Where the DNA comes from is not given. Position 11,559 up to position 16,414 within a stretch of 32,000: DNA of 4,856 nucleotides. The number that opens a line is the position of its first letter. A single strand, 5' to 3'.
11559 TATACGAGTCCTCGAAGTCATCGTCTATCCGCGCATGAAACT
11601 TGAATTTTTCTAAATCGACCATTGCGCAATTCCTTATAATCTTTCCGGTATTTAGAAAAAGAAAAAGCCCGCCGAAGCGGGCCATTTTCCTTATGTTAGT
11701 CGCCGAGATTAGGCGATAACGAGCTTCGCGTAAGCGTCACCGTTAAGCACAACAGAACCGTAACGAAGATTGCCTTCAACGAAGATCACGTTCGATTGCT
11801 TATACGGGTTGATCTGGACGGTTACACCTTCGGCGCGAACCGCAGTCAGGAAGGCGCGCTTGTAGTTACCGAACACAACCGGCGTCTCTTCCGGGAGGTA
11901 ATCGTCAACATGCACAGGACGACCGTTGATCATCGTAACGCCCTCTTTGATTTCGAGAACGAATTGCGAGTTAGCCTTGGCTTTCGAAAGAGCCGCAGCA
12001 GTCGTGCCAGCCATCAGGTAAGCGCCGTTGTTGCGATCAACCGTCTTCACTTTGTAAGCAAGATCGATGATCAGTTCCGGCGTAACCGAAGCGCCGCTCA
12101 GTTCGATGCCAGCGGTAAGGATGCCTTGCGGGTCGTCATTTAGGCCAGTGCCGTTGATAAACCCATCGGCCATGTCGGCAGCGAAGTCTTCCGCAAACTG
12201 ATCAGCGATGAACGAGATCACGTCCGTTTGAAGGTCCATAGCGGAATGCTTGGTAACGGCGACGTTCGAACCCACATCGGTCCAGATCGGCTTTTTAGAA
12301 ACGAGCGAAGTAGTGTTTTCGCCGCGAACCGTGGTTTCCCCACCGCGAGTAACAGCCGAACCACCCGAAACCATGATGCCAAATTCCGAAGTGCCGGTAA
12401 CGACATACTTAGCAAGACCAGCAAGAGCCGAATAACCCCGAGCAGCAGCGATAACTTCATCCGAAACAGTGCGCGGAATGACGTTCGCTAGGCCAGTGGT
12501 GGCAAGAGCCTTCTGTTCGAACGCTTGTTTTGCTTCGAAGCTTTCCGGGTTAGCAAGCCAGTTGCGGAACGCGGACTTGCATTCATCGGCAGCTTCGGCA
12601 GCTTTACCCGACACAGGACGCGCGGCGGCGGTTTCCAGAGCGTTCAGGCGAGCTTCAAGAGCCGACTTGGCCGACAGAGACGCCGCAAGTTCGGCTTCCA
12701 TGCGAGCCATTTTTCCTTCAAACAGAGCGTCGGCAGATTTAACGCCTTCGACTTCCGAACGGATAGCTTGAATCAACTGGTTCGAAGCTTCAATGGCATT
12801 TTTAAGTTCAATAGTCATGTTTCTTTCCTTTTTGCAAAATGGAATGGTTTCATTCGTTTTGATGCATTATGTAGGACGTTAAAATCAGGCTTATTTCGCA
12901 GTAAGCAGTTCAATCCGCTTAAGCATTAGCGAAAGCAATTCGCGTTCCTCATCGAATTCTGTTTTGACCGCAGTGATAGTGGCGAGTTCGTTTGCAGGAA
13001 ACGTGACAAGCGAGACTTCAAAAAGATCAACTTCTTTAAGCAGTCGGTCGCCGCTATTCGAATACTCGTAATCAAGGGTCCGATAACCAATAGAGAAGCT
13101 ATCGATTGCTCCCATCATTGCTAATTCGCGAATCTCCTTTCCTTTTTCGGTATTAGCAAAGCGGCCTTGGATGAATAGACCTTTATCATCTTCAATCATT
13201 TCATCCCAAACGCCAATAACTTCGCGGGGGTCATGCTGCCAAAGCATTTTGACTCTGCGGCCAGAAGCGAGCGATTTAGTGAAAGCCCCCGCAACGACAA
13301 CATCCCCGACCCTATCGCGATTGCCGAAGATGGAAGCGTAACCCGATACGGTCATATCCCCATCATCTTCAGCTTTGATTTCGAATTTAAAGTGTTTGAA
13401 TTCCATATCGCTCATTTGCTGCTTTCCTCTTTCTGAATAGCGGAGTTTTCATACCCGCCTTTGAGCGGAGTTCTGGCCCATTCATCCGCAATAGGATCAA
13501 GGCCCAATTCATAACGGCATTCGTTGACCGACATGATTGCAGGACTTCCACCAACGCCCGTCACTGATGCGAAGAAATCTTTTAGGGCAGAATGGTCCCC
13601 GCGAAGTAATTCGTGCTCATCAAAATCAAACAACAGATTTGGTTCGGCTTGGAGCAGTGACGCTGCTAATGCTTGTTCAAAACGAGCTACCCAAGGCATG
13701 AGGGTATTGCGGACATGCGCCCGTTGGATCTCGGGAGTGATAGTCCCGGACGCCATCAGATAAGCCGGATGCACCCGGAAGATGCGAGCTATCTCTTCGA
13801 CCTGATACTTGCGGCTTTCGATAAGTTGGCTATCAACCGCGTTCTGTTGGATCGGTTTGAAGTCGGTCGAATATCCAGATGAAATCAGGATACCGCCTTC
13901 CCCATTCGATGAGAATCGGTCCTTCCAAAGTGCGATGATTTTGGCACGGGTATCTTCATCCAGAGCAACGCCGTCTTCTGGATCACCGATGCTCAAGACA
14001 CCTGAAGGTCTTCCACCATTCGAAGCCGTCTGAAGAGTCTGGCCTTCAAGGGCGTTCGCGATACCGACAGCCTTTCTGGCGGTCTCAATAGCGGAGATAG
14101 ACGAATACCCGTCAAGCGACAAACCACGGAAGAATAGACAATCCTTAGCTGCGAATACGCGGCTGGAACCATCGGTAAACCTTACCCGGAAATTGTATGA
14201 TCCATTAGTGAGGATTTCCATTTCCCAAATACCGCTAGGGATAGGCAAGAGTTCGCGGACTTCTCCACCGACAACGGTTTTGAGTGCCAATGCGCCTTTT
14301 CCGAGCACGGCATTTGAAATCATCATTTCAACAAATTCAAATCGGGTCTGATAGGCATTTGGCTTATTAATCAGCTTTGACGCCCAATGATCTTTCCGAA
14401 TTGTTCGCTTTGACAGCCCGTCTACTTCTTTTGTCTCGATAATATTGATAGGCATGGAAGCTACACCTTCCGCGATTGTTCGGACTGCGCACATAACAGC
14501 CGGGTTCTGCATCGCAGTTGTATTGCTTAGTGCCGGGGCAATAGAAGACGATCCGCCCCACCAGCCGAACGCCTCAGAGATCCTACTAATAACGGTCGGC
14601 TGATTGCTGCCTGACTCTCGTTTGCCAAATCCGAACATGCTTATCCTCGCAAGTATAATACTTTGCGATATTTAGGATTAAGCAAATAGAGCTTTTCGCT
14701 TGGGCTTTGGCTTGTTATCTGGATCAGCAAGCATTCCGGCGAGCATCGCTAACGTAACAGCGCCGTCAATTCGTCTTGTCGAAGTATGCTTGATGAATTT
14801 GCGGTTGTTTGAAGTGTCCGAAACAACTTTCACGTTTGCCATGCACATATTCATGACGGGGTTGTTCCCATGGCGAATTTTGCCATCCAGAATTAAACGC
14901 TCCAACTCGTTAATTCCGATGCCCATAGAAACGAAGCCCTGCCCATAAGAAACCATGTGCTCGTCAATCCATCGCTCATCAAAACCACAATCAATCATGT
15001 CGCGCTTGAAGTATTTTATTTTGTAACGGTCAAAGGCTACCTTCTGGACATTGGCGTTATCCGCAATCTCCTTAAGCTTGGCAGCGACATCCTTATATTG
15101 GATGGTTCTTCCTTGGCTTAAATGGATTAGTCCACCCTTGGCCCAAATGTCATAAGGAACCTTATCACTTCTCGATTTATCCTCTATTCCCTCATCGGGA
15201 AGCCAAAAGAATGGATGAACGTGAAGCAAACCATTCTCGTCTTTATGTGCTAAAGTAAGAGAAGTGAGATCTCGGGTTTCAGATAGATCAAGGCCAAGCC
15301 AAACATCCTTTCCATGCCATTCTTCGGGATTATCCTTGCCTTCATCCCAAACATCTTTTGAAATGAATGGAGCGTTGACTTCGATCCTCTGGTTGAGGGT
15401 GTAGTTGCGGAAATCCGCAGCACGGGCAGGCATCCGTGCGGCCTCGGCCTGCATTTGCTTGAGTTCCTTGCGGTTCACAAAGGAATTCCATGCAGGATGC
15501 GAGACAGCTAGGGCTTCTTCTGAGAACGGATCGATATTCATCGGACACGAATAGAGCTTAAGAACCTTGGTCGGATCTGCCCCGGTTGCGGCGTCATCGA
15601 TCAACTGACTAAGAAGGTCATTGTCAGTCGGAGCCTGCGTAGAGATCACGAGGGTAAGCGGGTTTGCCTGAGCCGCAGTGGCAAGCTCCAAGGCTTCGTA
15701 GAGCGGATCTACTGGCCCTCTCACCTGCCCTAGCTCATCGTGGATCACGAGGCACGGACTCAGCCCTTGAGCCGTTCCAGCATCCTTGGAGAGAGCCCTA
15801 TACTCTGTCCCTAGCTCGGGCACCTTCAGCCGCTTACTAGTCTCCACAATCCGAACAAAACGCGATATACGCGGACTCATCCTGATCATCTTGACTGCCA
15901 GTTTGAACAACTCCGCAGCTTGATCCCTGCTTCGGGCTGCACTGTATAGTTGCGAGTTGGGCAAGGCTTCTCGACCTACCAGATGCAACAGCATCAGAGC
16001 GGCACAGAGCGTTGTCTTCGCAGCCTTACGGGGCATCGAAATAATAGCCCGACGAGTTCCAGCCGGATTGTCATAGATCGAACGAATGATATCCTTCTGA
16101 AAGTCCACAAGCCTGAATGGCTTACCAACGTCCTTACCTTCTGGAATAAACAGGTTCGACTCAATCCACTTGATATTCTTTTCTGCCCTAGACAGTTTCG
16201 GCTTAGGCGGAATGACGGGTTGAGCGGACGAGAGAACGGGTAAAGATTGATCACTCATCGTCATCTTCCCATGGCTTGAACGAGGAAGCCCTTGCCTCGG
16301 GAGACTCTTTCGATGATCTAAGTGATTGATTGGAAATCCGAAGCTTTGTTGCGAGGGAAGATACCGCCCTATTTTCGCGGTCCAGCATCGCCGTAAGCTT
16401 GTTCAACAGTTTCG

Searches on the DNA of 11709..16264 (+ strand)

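Call 54: search_dna_similar(query=window:11709-16264:+, collection=phages, mode=distant, max_rows=10)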
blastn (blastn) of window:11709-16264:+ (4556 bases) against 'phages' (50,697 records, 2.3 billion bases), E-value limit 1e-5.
No match.
